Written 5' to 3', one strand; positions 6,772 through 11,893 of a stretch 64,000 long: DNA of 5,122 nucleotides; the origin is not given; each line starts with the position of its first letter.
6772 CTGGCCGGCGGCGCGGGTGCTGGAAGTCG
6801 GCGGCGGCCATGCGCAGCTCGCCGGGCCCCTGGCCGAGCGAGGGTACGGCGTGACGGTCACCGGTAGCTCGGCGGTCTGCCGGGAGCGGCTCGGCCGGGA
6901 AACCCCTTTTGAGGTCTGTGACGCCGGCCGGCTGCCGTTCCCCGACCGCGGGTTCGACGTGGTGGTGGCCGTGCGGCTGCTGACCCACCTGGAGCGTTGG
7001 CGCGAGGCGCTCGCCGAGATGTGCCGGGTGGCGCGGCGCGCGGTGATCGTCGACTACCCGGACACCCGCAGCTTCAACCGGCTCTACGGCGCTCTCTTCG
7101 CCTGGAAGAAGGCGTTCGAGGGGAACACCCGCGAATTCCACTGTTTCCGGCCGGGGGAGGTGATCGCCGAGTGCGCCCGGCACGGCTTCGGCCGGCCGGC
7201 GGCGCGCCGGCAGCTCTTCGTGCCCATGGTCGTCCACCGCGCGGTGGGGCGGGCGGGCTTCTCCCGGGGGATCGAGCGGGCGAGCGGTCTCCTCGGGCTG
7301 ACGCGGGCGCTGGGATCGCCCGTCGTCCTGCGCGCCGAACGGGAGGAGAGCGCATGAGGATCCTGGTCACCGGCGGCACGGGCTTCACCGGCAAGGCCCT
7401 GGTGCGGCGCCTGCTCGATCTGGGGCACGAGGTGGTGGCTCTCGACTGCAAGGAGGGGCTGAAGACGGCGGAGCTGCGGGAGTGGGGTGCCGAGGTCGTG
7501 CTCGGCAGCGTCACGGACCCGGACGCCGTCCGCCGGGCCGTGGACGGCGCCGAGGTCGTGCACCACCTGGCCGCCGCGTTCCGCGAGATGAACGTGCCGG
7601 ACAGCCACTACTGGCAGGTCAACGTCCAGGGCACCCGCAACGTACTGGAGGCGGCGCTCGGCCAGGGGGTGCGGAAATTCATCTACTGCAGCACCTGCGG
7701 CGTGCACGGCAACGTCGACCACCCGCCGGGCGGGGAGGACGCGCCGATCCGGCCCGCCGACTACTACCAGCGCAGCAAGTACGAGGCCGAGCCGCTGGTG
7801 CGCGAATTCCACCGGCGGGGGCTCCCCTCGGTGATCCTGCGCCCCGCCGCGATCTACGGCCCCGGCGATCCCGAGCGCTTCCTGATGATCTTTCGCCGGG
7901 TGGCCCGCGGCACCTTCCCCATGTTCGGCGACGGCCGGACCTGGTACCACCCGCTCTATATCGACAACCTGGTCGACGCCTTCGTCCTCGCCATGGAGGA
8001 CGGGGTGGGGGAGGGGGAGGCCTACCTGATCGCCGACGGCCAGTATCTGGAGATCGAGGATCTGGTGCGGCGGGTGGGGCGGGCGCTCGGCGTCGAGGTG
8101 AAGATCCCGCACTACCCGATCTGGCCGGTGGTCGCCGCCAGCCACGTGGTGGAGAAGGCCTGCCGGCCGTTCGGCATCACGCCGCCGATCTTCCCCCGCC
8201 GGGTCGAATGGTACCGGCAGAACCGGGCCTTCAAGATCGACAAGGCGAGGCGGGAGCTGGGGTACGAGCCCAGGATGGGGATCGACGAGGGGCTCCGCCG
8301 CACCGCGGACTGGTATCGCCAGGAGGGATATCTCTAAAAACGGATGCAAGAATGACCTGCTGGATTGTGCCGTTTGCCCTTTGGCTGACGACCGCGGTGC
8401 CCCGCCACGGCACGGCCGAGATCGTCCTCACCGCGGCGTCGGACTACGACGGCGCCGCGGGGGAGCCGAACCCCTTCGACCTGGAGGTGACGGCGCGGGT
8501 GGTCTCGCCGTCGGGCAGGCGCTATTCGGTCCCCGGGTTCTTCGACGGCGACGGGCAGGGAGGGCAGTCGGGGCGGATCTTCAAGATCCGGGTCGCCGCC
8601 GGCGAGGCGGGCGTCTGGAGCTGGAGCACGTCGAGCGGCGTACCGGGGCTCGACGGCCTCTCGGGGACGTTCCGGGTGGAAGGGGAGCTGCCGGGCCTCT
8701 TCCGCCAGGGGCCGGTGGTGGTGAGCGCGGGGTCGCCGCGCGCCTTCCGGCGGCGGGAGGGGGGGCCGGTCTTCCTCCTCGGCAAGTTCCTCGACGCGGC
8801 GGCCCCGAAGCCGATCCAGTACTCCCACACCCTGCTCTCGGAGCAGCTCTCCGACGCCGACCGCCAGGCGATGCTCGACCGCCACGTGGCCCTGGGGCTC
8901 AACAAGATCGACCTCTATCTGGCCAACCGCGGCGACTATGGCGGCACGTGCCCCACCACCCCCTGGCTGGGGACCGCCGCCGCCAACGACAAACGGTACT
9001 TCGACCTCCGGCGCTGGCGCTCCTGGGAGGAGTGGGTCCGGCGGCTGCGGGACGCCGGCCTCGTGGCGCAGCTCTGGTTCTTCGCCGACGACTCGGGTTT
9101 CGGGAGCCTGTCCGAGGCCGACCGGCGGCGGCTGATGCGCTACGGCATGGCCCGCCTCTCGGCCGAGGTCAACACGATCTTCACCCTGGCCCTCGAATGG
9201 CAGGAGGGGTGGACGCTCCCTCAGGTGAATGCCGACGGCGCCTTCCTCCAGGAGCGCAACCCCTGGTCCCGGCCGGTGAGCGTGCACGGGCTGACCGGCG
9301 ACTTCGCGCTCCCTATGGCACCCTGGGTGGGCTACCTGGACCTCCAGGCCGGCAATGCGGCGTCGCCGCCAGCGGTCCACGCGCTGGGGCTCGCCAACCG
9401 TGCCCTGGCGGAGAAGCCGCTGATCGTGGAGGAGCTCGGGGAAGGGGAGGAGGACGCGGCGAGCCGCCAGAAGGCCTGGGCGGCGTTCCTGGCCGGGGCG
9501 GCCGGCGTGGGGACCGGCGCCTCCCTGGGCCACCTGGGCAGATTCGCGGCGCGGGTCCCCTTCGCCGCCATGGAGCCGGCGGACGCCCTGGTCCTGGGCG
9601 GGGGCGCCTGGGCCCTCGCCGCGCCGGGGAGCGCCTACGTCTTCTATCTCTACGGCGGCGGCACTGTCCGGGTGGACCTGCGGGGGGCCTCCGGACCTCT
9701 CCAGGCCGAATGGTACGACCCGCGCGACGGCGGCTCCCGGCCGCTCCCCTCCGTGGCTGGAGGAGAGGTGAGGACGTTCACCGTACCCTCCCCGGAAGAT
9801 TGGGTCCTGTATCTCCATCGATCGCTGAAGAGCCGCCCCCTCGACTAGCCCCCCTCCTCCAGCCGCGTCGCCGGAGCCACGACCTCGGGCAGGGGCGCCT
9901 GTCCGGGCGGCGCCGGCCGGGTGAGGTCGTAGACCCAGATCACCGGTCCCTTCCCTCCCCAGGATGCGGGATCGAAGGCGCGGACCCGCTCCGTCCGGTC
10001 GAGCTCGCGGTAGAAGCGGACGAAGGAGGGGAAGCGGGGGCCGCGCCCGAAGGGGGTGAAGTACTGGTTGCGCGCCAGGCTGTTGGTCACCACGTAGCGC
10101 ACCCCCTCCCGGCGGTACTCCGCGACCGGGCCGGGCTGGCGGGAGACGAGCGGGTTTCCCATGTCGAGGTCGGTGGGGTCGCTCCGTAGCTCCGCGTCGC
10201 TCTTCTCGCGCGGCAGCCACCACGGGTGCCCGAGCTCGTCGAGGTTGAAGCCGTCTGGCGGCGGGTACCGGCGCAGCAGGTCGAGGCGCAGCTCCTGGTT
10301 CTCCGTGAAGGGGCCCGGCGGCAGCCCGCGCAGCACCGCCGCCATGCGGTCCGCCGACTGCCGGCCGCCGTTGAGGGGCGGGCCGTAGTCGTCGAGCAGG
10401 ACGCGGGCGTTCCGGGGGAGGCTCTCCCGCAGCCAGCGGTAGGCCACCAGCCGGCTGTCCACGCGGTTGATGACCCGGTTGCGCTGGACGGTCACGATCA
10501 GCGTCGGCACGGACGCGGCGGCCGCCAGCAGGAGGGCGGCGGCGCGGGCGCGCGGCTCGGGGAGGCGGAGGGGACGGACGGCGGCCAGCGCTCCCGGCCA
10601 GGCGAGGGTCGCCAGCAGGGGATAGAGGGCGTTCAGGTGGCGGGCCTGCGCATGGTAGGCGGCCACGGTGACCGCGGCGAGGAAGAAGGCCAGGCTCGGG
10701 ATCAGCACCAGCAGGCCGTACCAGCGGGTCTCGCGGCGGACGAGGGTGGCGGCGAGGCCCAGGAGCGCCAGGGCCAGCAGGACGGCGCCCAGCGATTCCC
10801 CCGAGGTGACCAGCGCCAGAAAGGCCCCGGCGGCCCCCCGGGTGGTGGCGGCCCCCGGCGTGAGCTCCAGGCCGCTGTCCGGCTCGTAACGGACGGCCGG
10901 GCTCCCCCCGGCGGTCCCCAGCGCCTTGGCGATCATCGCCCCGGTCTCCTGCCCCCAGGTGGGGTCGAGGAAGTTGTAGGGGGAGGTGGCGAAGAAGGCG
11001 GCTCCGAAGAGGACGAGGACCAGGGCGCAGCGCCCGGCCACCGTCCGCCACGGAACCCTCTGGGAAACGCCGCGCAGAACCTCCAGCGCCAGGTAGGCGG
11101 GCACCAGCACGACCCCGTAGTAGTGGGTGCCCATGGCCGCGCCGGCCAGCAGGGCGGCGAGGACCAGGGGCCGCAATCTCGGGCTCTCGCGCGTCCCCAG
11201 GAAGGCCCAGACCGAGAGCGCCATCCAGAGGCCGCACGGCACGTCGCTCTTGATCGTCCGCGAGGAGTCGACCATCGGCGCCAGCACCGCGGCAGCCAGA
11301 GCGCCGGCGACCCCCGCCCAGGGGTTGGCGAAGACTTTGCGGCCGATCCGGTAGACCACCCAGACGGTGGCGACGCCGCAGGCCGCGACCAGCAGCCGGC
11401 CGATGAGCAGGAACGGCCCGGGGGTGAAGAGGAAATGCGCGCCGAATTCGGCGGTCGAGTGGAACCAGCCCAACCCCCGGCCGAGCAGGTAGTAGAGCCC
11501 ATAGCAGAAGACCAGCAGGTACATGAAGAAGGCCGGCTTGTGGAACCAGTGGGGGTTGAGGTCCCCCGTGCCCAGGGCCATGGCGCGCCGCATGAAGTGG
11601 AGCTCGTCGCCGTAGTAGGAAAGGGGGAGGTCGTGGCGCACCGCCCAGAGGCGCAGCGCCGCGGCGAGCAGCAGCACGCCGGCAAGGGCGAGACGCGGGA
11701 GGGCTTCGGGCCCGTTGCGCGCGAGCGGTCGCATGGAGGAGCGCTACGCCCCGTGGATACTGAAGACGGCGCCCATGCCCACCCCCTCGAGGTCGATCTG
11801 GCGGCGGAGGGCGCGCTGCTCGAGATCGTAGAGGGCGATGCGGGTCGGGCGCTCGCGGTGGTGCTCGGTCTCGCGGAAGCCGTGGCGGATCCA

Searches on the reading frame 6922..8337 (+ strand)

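Call 77: search_protein_families(library=pfam, proteins=[window:6922-8337:+], max_evalue=0.0001)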
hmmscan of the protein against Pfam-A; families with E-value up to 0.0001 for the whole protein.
window:6922-8337:+ (471 aa): 8 families
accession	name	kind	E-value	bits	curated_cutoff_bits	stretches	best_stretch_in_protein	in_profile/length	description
PF01370.27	Epimerase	-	9.6e-45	153.3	20.9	1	147-371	1-240/240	NAD dependent epimerase/dehydratase family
PF01073.25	3Beta_HSD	-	2.8e-38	132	22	1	148-393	1-272/280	3-beta hydroxysteroid dehydrogenase/isomerase family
PF16363.11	GDP_Man_Dehyd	-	1.6e-27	97.3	27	1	148-461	1-332/332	GDP-mannose 4,6 dehydratase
PF13460.12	NAD_binding_10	-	1.5e-20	74.3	27.2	1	151-312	1-147/184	NAD(P)H-binding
PF07993.18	NAD_binding_4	-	2.6e-18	66.5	20.1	1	200-318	79-212/258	Male sterility protein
PF04321.23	RmlD_sub_bind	-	8.4e-15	55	27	1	145-329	1-168/287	RmlD substrate binding domain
PF05368.20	NmrA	-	1.3e-13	51.7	27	1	146-262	4-111/298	NmrA-like family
PF02719.21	Polysacc_synt_2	-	1.4e-11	44.6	20.2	1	147-258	1-128/293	Polysaccharide biosynthesis protein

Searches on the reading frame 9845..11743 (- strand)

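Call 77: search_protein_families(library=pfam, proteins=[window:9845-11743:-], max_evalue=0.0001)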
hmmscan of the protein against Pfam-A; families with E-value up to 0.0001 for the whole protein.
window:9845-11743:- (632 aa): 1 family
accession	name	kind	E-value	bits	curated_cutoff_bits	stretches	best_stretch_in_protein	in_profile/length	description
PF13231.12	PMT_2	-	1.8e-13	51.5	26.1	1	116-244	25-154/160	Dolichyl-phosphate-mannose-protein mannosyltransferase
